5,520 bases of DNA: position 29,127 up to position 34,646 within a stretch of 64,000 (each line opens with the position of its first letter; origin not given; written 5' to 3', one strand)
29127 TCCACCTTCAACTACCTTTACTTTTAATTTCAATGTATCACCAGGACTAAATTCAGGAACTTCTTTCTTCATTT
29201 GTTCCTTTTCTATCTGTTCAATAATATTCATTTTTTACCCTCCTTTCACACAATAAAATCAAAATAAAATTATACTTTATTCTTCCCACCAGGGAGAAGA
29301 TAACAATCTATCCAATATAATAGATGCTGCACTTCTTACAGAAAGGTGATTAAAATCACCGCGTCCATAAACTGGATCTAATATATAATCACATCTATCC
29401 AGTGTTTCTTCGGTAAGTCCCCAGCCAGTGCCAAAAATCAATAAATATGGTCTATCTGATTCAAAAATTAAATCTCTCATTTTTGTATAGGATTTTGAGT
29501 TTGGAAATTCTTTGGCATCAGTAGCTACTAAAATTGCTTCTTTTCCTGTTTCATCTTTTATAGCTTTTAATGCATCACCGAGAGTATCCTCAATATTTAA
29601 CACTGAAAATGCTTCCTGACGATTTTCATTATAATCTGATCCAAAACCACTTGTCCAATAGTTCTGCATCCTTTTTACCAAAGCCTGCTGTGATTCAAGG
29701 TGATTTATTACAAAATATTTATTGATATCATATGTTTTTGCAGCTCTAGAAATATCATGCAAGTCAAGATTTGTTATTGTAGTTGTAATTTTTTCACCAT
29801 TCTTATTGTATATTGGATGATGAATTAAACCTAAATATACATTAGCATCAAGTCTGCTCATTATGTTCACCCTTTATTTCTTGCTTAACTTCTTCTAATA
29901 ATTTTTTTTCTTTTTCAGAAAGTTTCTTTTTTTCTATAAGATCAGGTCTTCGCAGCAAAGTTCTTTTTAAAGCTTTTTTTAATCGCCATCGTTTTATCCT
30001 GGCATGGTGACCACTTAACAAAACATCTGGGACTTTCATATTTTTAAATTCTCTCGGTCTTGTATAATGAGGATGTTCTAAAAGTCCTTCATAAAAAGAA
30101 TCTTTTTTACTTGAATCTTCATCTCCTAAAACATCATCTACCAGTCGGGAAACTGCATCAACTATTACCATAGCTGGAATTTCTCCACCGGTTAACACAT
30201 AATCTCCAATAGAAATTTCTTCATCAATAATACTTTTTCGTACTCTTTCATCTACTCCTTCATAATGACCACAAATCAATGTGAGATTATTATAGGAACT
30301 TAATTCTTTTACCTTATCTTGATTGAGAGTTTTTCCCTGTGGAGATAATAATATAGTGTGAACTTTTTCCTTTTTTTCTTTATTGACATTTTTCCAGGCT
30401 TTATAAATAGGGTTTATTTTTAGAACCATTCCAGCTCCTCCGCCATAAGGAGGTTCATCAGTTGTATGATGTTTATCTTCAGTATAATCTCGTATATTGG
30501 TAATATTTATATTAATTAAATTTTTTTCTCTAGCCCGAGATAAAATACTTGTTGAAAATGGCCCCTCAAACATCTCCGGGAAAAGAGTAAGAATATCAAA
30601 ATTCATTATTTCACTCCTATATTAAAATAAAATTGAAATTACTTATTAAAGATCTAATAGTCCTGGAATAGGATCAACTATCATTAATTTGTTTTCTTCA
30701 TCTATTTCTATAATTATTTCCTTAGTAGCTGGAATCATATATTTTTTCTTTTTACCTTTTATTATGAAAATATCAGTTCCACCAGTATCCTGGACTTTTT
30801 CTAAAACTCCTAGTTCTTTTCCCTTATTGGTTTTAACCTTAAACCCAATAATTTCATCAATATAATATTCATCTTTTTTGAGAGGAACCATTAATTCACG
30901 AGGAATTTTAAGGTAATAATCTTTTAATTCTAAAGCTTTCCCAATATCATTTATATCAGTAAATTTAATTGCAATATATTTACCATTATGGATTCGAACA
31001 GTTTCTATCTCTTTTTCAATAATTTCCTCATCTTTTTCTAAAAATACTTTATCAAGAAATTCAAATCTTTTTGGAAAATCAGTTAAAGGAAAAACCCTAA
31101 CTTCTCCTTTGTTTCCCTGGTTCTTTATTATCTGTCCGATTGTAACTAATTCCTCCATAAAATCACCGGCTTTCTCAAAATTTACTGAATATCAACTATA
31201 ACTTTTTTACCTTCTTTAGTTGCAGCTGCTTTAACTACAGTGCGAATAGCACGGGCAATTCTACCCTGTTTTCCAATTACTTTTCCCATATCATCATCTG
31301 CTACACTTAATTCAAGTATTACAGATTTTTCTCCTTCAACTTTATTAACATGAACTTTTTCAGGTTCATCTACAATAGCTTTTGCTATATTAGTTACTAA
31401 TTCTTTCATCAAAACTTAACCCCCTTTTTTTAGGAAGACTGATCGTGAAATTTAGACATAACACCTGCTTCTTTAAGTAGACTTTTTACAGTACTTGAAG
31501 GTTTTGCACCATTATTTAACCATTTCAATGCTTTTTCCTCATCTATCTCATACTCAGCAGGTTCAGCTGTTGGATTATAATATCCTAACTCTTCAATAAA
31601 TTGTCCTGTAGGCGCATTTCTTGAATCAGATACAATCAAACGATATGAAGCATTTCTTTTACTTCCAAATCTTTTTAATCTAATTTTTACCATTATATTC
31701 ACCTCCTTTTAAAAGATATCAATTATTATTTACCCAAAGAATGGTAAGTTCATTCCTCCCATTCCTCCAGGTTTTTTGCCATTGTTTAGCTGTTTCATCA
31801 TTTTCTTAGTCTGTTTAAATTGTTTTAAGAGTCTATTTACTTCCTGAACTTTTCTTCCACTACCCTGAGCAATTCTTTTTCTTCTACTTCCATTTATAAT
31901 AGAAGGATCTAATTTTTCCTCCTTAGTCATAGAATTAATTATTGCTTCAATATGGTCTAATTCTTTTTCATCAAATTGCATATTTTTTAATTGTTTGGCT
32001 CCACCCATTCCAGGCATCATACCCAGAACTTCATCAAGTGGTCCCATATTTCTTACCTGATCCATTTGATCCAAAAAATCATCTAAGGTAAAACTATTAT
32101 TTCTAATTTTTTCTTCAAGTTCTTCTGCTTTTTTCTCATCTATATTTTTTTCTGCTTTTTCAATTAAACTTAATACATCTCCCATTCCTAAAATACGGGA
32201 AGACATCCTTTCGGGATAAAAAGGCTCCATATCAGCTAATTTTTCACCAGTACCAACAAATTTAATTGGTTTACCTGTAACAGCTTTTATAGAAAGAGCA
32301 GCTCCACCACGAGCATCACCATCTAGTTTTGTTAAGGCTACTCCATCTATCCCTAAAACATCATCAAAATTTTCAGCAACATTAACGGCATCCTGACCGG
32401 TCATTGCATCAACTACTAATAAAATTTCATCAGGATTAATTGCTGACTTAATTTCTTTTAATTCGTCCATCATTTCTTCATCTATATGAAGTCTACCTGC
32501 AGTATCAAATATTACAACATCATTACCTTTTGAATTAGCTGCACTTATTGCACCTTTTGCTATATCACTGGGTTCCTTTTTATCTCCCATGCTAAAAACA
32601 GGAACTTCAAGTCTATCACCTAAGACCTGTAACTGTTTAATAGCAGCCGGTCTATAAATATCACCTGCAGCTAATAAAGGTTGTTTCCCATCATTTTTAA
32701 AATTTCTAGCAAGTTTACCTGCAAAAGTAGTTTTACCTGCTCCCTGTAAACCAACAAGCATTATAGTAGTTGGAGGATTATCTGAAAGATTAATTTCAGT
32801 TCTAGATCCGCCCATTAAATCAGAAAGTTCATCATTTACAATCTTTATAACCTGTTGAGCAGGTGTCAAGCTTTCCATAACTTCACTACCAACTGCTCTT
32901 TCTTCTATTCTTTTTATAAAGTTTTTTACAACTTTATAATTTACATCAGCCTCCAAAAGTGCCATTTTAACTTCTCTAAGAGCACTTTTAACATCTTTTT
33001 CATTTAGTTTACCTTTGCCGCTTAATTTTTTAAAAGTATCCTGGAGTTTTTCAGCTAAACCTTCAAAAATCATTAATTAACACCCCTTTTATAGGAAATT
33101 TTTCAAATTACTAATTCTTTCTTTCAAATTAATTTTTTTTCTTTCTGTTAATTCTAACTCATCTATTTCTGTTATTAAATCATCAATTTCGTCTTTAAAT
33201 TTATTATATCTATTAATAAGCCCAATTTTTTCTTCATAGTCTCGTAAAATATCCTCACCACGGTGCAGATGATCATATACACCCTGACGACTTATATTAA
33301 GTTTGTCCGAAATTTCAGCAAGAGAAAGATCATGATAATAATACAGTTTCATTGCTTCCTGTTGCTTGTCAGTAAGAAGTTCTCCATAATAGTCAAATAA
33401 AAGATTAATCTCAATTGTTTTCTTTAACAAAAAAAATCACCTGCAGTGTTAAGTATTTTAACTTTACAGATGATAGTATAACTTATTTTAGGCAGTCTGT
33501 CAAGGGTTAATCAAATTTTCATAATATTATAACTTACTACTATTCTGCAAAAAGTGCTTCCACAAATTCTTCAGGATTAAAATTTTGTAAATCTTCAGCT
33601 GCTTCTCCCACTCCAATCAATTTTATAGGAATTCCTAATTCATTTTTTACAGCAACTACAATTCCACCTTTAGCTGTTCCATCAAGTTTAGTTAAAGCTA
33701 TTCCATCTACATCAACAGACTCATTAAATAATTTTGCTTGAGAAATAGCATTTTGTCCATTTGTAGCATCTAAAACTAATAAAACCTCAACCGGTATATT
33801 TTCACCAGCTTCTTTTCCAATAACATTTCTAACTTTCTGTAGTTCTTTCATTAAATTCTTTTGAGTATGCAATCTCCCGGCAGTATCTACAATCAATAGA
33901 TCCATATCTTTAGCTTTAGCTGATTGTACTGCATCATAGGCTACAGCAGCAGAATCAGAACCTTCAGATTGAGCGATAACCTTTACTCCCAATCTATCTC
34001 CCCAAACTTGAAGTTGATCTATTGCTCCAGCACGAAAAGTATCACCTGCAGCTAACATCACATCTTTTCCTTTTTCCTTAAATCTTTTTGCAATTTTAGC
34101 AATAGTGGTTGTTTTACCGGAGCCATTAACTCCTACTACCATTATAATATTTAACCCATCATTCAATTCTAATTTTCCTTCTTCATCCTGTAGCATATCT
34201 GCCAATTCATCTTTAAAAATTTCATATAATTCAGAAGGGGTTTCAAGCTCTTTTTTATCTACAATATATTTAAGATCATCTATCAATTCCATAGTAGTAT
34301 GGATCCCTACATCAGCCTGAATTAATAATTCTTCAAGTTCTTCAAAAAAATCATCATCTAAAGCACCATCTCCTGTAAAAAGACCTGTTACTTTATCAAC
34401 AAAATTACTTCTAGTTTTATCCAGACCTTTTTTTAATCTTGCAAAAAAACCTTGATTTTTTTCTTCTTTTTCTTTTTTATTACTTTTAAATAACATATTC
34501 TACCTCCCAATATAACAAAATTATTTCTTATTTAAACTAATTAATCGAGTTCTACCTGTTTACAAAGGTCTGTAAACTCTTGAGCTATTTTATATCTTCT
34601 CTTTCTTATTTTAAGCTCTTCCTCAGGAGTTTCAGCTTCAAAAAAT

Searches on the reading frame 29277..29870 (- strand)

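Call 31: search_protein_families(library=pfam, proteins=[window:29277-29870:-], max_evalue=0.00001)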
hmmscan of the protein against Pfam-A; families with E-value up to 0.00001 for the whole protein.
window:29277-29870:- (197 aa): 1 family
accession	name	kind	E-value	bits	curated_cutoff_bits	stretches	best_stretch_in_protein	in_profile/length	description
PF09936.14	Methyltrn_RNA_4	-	5.9e-78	261.3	22.6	1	10-190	1-181/182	SAM-dependent RNA methyltransferase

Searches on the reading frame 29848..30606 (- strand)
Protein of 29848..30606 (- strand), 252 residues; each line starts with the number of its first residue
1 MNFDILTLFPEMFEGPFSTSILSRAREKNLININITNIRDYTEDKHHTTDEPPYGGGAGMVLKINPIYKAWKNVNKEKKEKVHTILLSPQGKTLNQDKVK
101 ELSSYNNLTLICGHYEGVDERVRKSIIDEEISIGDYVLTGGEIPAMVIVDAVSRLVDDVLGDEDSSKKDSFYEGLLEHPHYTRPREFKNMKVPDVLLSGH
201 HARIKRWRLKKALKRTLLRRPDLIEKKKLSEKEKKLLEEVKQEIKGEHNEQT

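Call 31: search_protein_families(library=pfam, proteins=[window:29848-30606:-], max_evalue=0.00001)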
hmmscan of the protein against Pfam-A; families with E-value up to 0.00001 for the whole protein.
window:29848-30606:- (252 aa): 1 family
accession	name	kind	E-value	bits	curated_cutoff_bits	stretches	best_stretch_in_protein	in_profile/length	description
PF01746.26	tRNA_m1G_MT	-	1.2e-65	221.3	27.3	1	23-221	2-195/195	tRNA (Guanine-1)-methyltransferase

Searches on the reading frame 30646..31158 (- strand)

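Call 31: search_protein_families(library=pfam, proteins=[window:30646-31158:-], max_evalue=0.00001)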
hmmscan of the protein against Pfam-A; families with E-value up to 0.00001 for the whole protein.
window:30646-31158:- (170 aa): 3 families
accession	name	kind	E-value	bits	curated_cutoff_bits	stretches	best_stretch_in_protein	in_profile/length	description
PF01782.24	RimM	-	1.5e-19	70.5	23.5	1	6-88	1-83/84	RimM N-terminal domain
PF24986.1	PRC_RimM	-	5.6e-15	55.2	27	1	101-166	2-68/69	RimM PRC barrel domain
PF05239.21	PRC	-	3.4e-07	30.6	21.2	1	96-167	2-77/78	PRC-barrel domain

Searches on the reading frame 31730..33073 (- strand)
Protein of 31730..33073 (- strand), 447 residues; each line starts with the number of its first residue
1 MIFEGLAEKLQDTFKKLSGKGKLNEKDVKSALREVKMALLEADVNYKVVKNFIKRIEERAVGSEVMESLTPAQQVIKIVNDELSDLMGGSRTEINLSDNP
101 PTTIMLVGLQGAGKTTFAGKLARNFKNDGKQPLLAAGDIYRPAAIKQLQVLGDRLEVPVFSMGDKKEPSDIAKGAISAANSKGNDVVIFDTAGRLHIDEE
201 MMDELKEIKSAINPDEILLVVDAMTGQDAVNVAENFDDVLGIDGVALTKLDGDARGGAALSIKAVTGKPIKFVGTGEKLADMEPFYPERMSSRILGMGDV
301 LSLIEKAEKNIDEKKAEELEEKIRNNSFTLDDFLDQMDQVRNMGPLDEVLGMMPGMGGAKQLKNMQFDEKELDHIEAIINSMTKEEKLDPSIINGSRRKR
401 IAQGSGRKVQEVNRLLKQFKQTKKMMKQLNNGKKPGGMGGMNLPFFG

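Call 31: search_protein_families(library=pfam, proteins=[window:31730-33073:-], max_evalue=0.00001)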
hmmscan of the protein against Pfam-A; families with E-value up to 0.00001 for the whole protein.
window:31730-33073:- (447 aa): 4 families
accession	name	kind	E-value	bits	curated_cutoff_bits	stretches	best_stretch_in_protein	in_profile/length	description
PF00448.28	SRP54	-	7.8e-77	257.8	22.7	1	101-296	1-196/196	SRP54-type protein, GTPase domain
PF02978.25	SRP_SPB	-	2.9e-37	127.4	27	1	327-426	1-91/91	Signal peptide binding domain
PF02881.24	SRP54_N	-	1e-23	83.8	22.4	1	6-83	1-75/75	SRP54-type protein, helical bundle domain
PF13207.12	AAA_17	-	2.2e-07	31.6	27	1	107-220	1-108/136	AAA domain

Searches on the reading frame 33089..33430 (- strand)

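Call 31: search_protein_families(library=pfam, proteins=[window:33089-33430:-], max_evalue=0.00001)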
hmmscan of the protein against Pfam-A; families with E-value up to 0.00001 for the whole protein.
window:33089-33430:- (113 aa): 3 families
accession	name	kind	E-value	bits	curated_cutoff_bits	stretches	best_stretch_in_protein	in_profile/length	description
PF04297.20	UPF0122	-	4.2e-27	94.8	22.7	1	2-101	1-96/101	Putative helix-turn-helix protein, YlxM / p13 like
PF08281.18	Sigma70_r4_2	-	4.1e-10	39.6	25.7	1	19-58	11-50/54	Sigma-70, region 4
PF04545.22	Sigma70_r4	-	4.5e-09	36.1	24.1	1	19-58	5-44/50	Sigma-70, region 4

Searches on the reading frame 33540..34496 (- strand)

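Call 32: search_protein_families(library=pfam, proteins=[window:33540-34496:-], max_evalue=0.00001)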
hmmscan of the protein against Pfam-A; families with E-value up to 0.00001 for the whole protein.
window:33540-34496:- (318 aa): 4 families
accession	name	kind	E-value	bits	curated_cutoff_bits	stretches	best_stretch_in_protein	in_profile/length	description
PF00448.28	SRP54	-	1.1e-77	260.6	22.7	1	116-316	2-195/196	SRP54-type protein, GTPase domain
PF02881.24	SRP54_N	-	8.1e-17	61.7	22.4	1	33-98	2-75/75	SRP54-type protein, helical bundle domain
PF13401.12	AAA_22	-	6e-07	30.3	27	1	116-235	6-115/130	AAA domain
PF13604.12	AAA_30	-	1.3e-06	28.7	27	1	112-213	15-104/191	AAA domain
